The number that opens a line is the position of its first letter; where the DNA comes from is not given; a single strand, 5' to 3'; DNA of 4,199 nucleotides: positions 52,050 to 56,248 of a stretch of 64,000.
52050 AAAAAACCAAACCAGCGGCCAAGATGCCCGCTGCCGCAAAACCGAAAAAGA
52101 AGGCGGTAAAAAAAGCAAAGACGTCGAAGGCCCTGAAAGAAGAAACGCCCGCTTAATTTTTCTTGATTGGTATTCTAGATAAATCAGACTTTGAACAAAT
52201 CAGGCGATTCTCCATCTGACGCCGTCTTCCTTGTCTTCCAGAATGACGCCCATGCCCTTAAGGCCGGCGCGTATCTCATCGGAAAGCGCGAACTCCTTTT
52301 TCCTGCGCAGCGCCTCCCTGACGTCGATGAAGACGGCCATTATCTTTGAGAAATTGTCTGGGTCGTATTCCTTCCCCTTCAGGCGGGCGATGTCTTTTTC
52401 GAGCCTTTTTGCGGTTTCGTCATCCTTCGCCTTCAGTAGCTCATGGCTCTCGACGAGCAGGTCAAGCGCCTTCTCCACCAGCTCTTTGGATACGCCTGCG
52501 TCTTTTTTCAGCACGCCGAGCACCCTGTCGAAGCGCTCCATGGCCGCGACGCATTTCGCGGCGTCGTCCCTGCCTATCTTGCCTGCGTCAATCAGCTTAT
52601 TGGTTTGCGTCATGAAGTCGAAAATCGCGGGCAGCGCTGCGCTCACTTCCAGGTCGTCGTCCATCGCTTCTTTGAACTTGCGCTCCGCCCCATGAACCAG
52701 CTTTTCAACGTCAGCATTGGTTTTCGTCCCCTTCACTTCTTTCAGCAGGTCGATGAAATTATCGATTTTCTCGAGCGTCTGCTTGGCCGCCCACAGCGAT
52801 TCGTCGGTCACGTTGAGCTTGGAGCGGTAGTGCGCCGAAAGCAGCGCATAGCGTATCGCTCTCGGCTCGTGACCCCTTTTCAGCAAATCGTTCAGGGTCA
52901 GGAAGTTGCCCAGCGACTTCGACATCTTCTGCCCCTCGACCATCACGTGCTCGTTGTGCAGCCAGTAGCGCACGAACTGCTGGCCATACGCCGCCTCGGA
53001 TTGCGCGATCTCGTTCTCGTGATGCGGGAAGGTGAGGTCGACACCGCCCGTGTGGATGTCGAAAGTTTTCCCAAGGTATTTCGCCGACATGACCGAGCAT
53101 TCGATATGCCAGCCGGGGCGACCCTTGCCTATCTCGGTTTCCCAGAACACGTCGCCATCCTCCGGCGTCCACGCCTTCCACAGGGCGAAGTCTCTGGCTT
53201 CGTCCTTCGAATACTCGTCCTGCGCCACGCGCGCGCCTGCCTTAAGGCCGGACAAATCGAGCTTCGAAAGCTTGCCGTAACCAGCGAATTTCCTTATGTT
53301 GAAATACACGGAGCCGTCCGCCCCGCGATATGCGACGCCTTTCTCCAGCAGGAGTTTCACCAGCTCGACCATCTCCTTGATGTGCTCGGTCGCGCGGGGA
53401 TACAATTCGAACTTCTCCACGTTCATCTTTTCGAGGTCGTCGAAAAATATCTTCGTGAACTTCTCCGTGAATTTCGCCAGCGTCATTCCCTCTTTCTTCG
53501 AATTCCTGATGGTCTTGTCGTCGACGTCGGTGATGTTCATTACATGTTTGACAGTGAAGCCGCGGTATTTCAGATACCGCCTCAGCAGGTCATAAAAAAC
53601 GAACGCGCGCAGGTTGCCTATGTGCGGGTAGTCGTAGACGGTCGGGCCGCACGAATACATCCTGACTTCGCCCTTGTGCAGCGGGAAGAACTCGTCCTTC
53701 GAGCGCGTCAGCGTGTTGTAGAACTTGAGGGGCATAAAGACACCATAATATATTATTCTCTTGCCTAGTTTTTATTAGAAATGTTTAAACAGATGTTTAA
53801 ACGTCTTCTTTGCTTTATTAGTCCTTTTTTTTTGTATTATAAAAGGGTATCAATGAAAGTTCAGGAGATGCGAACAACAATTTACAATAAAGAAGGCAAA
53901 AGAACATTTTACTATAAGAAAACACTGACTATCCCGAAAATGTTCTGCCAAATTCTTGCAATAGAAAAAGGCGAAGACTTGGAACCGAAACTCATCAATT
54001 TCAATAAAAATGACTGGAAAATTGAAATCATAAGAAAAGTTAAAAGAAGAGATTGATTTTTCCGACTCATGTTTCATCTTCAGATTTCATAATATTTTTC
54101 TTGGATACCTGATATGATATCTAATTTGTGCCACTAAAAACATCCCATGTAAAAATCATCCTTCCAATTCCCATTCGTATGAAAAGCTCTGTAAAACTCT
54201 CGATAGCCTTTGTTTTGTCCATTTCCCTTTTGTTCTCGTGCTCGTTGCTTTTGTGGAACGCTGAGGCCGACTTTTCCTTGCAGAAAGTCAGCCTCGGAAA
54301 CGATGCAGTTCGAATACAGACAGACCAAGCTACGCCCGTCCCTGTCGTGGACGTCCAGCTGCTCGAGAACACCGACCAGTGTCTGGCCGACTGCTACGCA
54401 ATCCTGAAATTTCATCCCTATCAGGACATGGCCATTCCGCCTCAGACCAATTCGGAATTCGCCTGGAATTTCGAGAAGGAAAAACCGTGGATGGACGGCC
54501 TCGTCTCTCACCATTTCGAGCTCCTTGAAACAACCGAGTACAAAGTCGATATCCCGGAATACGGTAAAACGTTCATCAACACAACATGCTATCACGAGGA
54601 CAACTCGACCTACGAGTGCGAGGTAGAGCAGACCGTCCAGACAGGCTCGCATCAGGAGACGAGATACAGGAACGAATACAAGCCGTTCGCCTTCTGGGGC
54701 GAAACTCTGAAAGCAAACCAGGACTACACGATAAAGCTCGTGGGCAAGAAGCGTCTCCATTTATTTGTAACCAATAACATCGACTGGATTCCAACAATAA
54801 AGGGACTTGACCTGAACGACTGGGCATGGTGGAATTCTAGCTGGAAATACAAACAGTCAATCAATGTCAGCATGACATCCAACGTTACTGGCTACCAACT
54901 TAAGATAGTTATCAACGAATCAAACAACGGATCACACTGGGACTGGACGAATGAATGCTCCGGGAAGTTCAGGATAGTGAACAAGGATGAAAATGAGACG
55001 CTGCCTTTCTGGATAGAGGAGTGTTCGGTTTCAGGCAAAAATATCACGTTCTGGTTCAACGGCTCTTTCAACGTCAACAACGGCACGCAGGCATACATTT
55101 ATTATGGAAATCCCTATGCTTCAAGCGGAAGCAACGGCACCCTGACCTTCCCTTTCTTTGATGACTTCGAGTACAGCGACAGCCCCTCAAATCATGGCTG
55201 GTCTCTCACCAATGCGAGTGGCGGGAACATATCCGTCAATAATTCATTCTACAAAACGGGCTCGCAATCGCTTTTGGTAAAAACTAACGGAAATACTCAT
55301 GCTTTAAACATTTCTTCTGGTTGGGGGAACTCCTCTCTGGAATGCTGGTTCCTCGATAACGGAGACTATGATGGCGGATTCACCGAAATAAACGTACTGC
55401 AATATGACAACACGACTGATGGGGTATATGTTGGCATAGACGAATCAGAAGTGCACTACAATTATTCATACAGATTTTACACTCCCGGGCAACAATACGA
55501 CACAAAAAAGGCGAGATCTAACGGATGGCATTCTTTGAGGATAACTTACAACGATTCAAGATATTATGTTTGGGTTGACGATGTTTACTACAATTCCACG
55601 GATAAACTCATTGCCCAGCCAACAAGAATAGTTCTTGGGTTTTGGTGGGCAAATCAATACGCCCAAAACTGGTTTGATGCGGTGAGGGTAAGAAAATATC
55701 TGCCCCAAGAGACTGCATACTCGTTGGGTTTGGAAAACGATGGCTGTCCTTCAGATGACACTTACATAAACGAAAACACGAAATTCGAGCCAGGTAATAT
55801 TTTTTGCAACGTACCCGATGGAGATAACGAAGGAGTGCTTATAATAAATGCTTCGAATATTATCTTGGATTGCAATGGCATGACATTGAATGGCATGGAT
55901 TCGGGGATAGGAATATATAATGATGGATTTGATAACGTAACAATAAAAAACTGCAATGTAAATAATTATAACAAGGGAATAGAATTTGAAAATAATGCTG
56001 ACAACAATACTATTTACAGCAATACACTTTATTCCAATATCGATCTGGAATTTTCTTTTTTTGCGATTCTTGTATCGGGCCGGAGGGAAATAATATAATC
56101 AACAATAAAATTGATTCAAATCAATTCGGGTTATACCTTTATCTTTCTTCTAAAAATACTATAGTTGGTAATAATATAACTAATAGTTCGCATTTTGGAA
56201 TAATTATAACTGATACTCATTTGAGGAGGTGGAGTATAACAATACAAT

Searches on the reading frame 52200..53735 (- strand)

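Call 83: search_protein_families(library=pfam, proteins=[window:52200-53735:-], max_evalue=0.001)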
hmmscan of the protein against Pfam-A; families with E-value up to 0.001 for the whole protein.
window:52200-53735:- (511 aa): 6 families
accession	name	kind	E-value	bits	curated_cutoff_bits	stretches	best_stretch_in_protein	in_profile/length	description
PF01406.26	tRNA-synt_1e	-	2.2e-118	395.5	27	1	17-318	3-300/301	tRNA synthetases class I (C) catalytic domain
PF09334.17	tRNA-synt_1g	-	4.8e-15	55.7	20.1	2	35-144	12-122/391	tRNA synthetases class I (M)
PF01921.24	tRNA-synt_1f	-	9.3e-08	31.8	27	0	26-73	25-72/360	tRNA synthetases class I (K)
PF09190.17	DALR_2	-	1.1e-07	32.7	22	1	353-410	1-57/57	DALR domain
PF00133.28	tRNA-synt_1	-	2.7e-05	23.6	22.7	0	226-309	330-413/414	tRNA synthetases class I (I, L, M and V)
PF17127.10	DUF5106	-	0.00018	22.4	28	0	295-355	33-92/151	Domain of unknown function (DUF5106)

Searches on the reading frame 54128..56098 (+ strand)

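Call 83: search_protein_families(library=pfam, proteins=[window:54128-56098:+], max_evalue=0.001)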
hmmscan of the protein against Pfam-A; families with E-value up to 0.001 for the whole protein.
window:54128-56098:+ (656 aa): 1 family
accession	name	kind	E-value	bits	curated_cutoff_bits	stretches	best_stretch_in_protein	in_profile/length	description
PF10102.14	DUF2341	-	2.8e-15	57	23.4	1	282-358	6-81/84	Domain of unknown function (DUF2341)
